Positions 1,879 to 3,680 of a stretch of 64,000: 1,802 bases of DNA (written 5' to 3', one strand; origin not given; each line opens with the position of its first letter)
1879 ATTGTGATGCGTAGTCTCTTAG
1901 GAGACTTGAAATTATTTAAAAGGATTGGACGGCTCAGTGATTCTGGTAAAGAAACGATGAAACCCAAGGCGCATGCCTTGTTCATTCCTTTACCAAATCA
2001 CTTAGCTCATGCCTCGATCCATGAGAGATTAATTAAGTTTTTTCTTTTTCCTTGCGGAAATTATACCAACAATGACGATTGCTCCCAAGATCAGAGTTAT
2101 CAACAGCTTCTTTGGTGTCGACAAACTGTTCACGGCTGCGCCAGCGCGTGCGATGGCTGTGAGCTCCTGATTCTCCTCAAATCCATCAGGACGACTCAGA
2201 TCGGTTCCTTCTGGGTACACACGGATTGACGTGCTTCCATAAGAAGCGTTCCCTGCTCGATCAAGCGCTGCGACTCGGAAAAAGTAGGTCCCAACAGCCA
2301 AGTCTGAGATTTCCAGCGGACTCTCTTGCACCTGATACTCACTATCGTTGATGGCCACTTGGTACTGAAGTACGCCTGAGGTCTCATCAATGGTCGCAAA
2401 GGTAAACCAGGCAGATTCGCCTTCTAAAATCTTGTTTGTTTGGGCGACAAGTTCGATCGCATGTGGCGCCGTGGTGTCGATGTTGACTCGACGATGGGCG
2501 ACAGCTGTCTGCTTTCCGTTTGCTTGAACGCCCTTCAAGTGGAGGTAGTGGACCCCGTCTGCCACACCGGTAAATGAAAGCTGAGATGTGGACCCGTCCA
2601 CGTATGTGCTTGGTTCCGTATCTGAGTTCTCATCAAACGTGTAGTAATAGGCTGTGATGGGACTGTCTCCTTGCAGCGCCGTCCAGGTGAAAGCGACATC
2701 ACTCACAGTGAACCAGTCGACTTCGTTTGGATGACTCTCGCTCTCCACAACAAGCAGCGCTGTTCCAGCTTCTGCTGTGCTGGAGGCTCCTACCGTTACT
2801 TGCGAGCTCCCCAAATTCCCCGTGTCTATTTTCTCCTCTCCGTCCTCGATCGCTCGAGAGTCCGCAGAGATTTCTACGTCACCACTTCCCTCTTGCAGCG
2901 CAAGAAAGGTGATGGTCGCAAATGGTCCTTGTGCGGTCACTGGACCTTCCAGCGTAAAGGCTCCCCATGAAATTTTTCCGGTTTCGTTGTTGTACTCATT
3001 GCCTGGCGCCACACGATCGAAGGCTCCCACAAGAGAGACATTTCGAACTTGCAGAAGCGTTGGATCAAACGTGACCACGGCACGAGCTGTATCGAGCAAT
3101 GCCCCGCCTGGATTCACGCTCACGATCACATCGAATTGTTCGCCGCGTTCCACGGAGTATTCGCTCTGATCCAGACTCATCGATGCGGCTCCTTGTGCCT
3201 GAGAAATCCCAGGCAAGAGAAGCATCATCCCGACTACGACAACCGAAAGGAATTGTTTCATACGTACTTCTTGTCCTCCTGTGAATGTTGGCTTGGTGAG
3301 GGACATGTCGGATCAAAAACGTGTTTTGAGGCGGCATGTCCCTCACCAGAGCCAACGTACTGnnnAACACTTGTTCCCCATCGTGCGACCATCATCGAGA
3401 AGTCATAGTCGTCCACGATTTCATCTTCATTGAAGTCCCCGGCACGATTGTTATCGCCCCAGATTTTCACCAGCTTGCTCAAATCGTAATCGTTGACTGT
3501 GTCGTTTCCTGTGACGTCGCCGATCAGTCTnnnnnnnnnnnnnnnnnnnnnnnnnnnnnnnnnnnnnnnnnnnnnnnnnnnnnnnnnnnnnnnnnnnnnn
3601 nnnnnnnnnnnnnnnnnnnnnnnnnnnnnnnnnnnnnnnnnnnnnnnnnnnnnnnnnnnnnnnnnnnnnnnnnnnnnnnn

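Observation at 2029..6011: Cohesin-dockerin set: two cohesin-domain surface proteins flanking a dockerin-like secreted protein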

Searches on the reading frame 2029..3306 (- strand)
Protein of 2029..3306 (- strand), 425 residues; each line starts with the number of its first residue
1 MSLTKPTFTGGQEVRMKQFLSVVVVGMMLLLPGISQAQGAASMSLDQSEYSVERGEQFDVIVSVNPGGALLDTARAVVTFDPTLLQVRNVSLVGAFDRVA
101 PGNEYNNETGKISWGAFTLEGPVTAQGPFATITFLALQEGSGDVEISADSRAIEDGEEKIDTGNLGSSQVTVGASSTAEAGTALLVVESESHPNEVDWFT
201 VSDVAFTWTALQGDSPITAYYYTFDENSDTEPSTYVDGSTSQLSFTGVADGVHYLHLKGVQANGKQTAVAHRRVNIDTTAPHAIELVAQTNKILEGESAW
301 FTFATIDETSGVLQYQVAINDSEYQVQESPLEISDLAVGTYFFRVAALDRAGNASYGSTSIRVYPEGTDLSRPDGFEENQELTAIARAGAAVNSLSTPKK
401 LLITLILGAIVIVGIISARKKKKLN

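Call 3: search_protein_families(library=pfam, proteins=[window:2029-3306:-], max_evalue=1)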
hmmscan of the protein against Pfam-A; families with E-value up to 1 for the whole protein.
window:2029-3306:- (425 aa): 6 families
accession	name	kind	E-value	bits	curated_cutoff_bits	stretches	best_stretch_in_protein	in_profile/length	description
PF00963.24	Cohesin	-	5.6e-08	33.5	24.1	1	52-160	10-127/139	Cohesin domain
PF22352.2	K319L-like_PKD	-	0.00024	21.5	27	1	327-363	48-84/84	K319L-like, PKD domain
PF00041.27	fn3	-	0.0021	18.7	25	0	202-254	14-62/84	Fibronectin type III domain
PF19077.6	Big_13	-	0.0045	17.9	27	1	297-361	27-98/102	Bacterial Ig-like domain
PF13045.11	DUF3905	-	0.12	12.9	27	1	310-332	28-50/84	Protein of unknown function (DUF3905)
PF04151.21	PPC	-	0.27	12.6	25.9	1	204-258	15-69/70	Bacterial pre-peptidase C-terminal domain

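Call 4: search_protein_families(library=ncbifam, proteins=[window:2029-3306:-], max_evalue=1)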
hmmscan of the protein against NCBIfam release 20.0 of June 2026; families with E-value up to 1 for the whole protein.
window:2029-3306:- (425 aa): 4 families
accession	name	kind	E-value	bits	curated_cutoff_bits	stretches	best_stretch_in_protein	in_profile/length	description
NF047446.1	barrel_OmpL47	domain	1.1e-07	32.2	40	1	301-356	7-60/68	OmpL47-type beta-barrel domain-containing protein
NF047441.1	Lepto_OmpL47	equivalog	8e-06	25.7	250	1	188-359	59-225/336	multi-beta-barrel domain surface protein OmpL47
NF033510.3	Ca_tandemer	repeat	0.0099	16.2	50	1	287-355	28-96/96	Ca2+-stabilized repeat-containing adhesin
NF045522.1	MXAN_2561_fam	equivalog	0.042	13.3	150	1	318-368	210-261/304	MXAN_2561 family MXYO-CTERM-anchored protein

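Call 37: search_protein_families(library=phrogs, proteins=[window:2029-3261:-], max_evalue=0.01)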
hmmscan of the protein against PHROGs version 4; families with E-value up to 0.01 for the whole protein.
window:2029-3261:- (410 aa): 0 families

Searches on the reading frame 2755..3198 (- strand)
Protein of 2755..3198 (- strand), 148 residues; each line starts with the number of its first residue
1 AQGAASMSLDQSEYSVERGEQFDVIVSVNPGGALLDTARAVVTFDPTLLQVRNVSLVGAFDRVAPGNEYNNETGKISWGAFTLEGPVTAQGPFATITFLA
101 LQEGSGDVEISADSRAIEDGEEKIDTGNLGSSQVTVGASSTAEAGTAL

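Call 79: find_related_loci(query=A5, collection=metagenome_contigs, flank=6000)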
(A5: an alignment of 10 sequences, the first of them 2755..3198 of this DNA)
Query A5 (148 aa) in metagenome_contigs; peptide patterns used: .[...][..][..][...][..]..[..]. (x = any residue, [..] = any of these).
258 stretches matched a pattern; 25 encode a relative of the query (tblastn E <= 1e-3); 24 distinct loci.
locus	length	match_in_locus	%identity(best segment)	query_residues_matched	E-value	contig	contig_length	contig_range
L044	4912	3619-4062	61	1-148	6e-56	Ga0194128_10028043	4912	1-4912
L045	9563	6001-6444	57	1-148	4e-52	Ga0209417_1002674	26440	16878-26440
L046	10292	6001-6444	56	1-148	2e-51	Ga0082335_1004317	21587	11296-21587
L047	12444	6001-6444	55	1-148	5e-45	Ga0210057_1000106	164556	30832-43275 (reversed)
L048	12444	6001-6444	53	1-148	1e-44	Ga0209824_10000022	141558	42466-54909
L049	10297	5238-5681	53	1-148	1e-44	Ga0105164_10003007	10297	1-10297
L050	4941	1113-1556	47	1-148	4e-37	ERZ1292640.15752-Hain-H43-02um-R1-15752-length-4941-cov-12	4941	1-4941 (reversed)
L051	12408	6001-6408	49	1-136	2e-34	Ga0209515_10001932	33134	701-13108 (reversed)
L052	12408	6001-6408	42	1-136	6e-32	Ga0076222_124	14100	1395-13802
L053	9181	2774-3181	42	1-136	9e-32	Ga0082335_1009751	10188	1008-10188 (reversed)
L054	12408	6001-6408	42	1-136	9e-32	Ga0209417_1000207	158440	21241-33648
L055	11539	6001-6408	42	1-136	9e-32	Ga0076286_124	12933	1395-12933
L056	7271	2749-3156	42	1-136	9e-32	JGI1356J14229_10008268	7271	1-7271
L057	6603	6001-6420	41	1-140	3e-31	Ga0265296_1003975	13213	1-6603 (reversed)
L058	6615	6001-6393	40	1-131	3e-28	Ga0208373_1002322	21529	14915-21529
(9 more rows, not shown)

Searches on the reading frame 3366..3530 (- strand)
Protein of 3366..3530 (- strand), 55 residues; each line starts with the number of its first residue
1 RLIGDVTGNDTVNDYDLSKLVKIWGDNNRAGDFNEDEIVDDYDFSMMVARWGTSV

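Call 45: find_homologous_proteins(query=A3, max_evalue=10)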
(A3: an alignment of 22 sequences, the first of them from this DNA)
Query A3 (22 sequences) (55 aa, profile of the alignment): 68 proteins with E <= 10 among 427 candidates.
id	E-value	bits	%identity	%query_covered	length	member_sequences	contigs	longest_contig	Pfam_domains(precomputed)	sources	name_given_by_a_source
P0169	4.1e-23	98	67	100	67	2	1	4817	PF00404.25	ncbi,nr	ncbi:MAG: hypothetical protein P8J32_08980, partial [bacterium]|nr:hypothetical protein [bacterium]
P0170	2.1e-22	96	67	100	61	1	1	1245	-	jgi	jgi:hypothetical protein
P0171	3.2e-22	96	75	100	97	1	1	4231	-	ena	-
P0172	2.6e-21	93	69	100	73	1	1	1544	-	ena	-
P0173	3.8e-18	82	53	89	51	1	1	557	PF00404.25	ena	-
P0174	2.3e-16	77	41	98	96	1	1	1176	PF00404.25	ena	-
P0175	8.3e-14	69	39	93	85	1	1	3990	PF00404.25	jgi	jgi:hypothetical protein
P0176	1.1e-13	68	41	93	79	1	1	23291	PF00404.25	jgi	jgi:hypothetical protein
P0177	1.5e-13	68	41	89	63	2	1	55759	PF00404.25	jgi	jgi:hypothetical protein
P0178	2.1e-13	67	41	89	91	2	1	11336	PF00404.25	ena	-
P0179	3.9e-13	66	40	96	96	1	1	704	PF00404.25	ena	-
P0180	6.3e-13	66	41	76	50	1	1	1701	PF00404.25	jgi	jgi:hypothetical protein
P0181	2.6e-12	64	45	80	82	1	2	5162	PF00404.25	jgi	jgi:hypothetical protein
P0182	2.9e-12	64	31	85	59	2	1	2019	PF00404.25,PF13202.13,PF00036.39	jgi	-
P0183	3.6e-12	63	48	91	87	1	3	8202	PF00404.25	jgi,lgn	jgi:hypothetical protein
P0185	2.3e-10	58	41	98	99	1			PF00404.25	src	-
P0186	6.0e-10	56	37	93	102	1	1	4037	PF00404.25,PF13202.13,PF00036.39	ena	-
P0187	1.2e-9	55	39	89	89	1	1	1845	PF00404.25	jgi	jgi:hypothetical protein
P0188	1.4e-9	55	44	71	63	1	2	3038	PF13405.13,PF00404.25,PF13202.13,PF00036.39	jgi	jgi:hypothetical protein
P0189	3.8e-9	54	38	89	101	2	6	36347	PF00404.25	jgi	jgi:hypothetical protein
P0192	4.5e-9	53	36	91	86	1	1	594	PF00404.25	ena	-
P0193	1.0e-8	52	42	91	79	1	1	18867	PF00404.25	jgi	jgi:hypothetical protein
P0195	5.2e-8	50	33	93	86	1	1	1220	PF00404.25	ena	-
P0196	5.3e-8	50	27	93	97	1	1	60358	PF00404.25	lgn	-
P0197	6.1e-8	50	37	95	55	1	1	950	PF00404.25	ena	-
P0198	6.4e-8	50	33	91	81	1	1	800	PF02412.24,PF00404.25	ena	-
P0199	6.5e-8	50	38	91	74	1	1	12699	PF00404.25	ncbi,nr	ncbi:MAG: hypothetical protein GY741_13495, partial [Phycisphaeraceae bacterium]|nr:hypothetical pro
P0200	1.4e-7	49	52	38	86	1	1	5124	PF00404.25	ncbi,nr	ncbi:MAG: hypothetical protein HY673_08475, partial [Chloroflexi bacterium]|nr:hypothetical protein 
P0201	1.8e-7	48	42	44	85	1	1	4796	PF00404.25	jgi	jgi:hypothetical protein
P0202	1.9e-7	48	34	95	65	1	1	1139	PF00404.25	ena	-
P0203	2.2e-7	48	37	93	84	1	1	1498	PF00404.25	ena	-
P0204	2.5e-7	48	46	47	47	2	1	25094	PF00404.25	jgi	jgi:hypothetical protein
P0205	5.6e-7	47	37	93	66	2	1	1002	PF00404.25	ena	-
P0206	8.0e-7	46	40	89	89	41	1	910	PF00404.25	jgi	jgi:hypothetical protein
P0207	1.2e-6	46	32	89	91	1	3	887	PF00404.25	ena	-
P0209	3.1e-6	44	32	95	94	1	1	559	PF00404.25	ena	-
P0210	3.7e-6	44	38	85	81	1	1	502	PF00404.25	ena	-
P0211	4.2e-6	44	35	89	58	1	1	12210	PF00404.25,PF13202.13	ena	-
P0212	4.6e-6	44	38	89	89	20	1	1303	PF00404.25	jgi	jgi:hypothetical protein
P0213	7.2e-6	43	35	89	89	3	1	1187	PF13405.13,PF00404.25,PF00036.39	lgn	-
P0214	1.3e-5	42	35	91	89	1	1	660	PF00404.25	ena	-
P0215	2.1e-5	42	34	91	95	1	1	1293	PF00404.25,PF13202.13,PF00036.39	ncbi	-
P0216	4.3e-5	41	29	96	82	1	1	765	PF00404.25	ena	-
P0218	5.0e-5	40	32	93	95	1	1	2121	PF00404.25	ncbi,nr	ncbi:MAG TPA: GC-type dockerin domain-anchored protein, partial [Phycisphaerales bacterium]|nr:GC-ty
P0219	6.0e-5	40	35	87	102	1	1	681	PF00404.25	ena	-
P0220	1.8e-4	39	33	89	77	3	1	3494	PF00404.25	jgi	jgi:hypothetical protein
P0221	3.0e-4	38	41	75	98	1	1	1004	PF00404.25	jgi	jgi:hypothetical protein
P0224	3.7e-3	34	41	40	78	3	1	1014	PF00404.25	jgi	-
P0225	2.1e-2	32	32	91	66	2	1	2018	PF00404.25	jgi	jgi:trimeric autotransporter adhesin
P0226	5.2e-2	31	38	58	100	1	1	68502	PF00404.25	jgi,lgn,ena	-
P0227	9.3e-2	30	34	91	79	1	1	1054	PF00404.25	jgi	jgi:hypothetical protein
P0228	1.1e-1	30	37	82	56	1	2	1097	PF00404.25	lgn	-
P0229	1.6e-1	29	59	31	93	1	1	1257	PF00404.25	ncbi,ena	-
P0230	2.4e-1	29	38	82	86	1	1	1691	PF00404.25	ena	-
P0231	3.3e-1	28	33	49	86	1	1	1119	PF00404.25,PF13517.13,PF13202.13,PF00036.39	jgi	jgi:hypothetical protein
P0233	5.5e-1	27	31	80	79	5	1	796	PF00404.25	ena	-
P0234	2.6e+0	25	44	33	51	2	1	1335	PF00404.25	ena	-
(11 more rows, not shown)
